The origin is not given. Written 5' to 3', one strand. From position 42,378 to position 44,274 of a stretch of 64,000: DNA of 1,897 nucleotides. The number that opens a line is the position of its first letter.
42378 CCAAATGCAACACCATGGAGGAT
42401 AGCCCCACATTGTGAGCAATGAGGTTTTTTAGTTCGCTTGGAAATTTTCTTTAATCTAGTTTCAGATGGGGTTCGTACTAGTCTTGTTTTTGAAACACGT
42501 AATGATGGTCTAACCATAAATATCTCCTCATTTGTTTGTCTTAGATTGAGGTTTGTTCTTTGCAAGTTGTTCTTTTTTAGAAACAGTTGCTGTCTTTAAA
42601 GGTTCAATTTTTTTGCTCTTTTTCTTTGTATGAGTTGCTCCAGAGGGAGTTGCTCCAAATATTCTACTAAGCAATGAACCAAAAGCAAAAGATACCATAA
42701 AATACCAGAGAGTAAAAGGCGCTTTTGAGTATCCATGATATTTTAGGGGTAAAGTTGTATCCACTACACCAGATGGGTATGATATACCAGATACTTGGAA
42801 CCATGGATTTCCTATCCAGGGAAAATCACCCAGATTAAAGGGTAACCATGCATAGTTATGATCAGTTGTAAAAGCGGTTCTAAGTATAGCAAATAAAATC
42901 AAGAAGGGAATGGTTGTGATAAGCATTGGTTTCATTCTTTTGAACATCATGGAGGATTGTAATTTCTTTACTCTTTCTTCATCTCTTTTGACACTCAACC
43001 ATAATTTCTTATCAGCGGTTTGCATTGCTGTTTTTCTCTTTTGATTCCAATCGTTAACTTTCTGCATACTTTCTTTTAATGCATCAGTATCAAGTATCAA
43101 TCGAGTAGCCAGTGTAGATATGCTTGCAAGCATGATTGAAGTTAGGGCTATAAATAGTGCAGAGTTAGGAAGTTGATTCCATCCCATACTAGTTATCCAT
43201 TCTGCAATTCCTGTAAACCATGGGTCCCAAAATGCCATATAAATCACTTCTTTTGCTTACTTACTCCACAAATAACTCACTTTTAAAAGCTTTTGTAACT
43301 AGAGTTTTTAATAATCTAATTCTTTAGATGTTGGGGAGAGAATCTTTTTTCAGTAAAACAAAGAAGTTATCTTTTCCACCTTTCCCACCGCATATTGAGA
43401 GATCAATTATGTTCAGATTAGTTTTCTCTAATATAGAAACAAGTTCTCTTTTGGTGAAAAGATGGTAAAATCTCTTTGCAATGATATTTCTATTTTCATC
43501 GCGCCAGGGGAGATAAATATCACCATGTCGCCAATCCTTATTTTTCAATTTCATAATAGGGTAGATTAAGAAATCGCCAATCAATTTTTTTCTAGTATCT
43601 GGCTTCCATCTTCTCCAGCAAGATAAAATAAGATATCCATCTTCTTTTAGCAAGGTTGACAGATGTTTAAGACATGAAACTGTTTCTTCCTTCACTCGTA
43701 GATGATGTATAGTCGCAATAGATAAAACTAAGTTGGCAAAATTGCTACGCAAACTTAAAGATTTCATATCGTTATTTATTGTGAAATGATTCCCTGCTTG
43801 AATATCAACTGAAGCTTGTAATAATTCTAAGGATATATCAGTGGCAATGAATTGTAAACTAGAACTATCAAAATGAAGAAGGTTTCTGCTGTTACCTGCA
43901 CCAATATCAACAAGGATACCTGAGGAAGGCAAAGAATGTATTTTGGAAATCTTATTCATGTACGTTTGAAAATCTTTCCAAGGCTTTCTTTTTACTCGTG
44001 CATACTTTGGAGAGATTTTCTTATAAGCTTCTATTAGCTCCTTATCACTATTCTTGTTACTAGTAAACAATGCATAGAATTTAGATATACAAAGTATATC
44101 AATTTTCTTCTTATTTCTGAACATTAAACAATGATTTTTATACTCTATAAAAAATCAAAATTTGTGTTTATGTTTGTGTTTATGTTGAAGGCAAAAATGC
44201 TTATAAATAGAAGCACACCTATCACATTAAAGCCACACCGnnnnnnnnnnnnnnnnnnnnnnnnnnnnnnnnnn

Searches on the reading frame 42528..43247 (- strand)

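Call 4: search_protein_families(library=pfam, proteins=[window:42528-43247:-], max_evalue=0.01)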
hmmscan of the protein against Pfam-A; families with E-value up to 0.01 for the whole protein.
window:42528-43247:- (239 aa): 1 family
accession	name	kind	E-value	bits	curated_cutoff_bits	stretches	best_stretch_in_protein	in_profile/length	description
PF01956.21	EMC3_TMCO1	-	9.7e-12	45.4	27.1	1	30-199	16-167/169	Integral membrane protein EMC3/TMCO1-like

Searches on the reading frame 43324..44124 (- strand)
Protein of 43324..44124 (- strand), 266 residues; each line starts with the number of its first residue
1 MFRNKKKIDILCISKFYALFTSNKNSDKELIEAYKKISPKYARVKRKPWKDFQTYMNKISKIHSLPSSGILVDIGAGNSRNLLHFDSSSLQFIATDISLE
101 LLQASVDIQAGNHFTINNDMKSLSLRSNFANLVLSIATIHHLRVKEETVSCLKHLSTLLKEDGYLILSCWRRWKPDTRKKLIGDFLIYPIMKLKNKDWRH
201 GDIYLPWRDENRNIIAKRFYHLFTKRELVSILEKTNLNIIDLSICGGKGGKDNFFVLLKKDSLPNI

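Call 4: search_protein_families(library=pfam, proteins=[window:43324-44124:-], max_evalue=0.01)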
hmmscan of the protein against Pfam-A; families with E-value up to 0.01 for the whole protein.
window:43324-44124:- (266 aa): 6 families
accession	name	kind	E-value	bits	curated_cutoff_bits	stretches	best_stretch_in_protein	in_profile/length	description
PF13489.12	Methyltransf_23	-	3.4e-10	40.3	27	1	64-241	19-163/164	Methyltransferase domain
PF08241.18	Methyltransf_11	-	5.1e-10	40.3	21.2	1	72-167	1-95/95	Methyltransferase domain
PF13649.12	Methyltransf_25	-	1.5e-06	29.3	27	1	72-163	2-97/97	Methyltransferase domain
PF08242.18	Methyltransf_12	-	1.7e-06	29.1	30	1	72-165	1-98/98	Methyltransferase domain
PF05401.17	NodS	-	0.00047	20.5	24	0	211-260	147-196/201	Nodulation protein S (NodS)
PF13847.12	Methyltransf_31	-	0.00076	19.6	27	1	71-180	7-117/145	Methyltransferase domain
